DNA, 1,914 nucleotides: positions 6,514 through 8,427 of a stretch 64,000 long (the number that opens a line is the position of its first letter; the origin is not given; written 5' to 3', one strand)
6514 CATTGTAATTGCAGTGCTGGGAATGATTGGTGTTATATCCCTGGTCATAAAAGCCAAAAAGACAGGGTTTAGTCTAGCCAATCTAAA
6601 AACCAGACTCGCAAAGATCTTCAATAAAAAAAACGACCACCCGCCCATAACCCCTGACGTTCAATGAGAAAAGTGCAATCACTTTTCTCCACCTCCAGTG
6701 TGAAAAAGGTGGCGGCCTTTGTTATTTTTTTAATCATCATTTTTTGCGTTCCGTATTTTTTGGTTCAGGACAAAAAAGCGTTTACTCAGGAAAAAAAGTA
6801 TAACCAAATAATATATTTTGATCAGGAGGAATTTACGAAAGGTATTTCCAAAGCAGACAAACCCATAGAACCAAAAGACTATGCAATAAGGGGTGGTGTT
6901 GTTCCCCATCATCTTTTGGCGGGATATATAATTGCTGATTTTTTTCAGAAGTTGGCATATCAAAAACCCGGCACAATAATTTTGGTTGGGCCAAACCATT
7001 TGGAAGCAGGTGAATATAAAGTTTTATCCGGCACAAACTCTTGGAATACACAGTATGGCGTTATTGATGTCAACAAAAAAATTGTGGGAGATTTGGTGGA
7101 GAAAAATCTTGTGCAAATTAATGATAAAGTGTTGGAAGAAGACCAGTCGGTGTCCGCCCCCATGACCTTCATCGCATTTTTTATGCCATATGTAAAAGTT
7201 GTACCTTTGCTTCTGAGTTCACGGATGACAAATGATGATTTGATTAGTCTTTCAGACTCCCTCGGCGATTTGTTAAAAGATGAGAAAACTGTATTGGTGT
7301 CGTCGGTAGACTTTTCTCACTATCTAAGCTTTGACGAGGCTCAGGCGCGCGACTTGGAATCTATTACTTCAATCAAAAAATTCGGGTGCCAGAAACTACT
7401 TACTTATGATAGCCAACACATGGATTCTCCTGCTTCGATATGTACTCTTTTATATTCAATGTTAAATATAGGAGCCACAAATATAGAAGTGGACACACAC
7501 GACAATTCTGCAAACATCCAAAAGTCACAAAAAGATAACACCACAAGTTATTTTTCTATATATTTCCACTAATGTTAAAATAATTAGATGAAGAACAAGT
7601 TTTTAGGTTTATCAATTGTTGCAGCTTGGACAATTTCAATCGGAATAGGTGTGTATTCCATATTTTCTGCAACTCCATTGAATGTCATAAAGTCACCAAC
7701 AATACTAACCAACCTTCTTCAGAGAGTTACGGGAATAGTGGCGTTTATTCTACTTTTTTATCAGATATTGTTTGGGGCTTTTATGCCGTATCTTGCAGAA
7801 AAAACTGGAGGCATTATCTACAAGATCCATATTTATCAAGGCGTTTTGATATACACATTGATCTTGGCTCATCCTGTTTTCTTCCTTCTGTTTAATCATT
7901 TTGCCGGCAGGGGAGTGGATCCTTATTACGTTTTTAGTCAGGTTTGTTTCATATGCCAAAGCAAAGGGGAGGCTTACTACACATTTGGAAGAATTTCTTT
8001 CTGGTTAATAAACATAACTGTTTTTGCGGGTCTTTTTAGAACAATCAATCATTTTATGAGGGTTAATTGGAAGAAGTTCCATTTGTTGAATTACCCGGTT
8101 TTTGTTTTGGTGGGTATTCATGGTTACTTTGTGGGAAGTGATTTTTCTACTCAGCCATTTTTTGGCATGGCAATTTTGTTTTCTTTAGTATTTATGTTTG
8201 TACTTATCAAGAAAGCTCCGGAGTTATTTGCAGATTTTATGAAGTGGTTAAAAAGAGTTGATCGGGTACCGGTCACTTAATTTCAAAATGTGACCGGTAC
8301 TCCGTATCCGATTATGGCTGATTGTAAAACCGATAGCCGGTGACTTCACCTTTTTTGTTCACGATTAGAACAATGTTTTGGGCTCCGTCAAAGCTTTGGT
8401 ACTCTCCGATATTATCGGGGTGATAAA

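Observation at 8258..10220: Three tandem paralogous small secreted proteins with a duplicated gene-tail plus hairpin relic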

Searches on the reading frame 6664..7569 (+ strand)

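Call 8: search_protein_families(library=pfam, proteins=[window:6664-7569:+], max_evalue=1)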
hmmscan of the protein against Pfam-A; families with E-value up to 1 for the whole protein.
window:6664-7569:+ (302 aa): 3 families
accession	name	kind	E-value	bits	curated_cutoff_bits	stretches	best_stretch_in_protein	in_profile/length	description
PF01875.22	Memo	-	4e-27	95.5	27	1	54-298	13-267/269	Memo-like protein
PF02900.23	LigB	-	0.0017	17.9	26.3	1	132-231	88-193/269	Catalytic LigB subunit of aromatic ring-opening dioxygenase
PF24838.2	8xMP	-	0.1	12.8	30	1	11-54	45-89/136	Octameric membrane protein family (8xMP)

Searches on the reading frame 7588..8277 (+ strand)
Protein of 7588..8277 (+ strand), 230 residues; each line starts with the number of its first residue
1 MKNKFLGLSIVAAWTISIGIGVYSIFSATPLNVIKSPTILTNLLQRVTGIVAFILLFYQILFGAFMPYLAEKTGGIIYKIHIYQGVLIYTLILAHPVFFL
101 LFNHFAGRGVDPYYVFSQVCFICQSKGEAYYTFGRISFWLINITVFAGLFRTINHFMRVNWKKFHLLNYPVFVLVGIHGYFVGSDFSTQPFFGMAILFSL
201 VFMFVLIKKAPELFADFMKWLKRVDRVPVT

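Call 8: search_protein_families(library=pfam, proteins=[window:7588-8277:+], max_evalue=1)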
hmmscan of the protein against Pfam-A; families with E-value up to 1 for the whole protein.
window:7588-8277:+ (230 aa): 0 families

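Call 9: search_protein_families(library=ncbifam, proteins=[window:7588-8277:+], max_evalue=1)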
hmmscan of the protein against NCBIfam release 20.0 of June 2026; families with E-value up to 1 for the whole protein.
window:7588-8277:+ (230 aa): 3 families
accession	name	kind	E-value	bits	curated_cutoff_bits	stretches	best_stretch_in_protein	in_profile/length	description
NF003831.1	PRK05419.1-2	equivalog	0.084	12.4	130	1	129-202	115-187/212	protein-methionine-sulfoxide reductase heme-binding subunit MsrQ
NF033802.1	AimP_fam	subfamily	0.09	13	35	1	1-18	1-18/43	lysogeny pheromone AimP family peptide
NF004792.0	PRK06139.1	equivalog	0.25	10.3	308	1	11-66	86-140/327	SDR family oxidoreductase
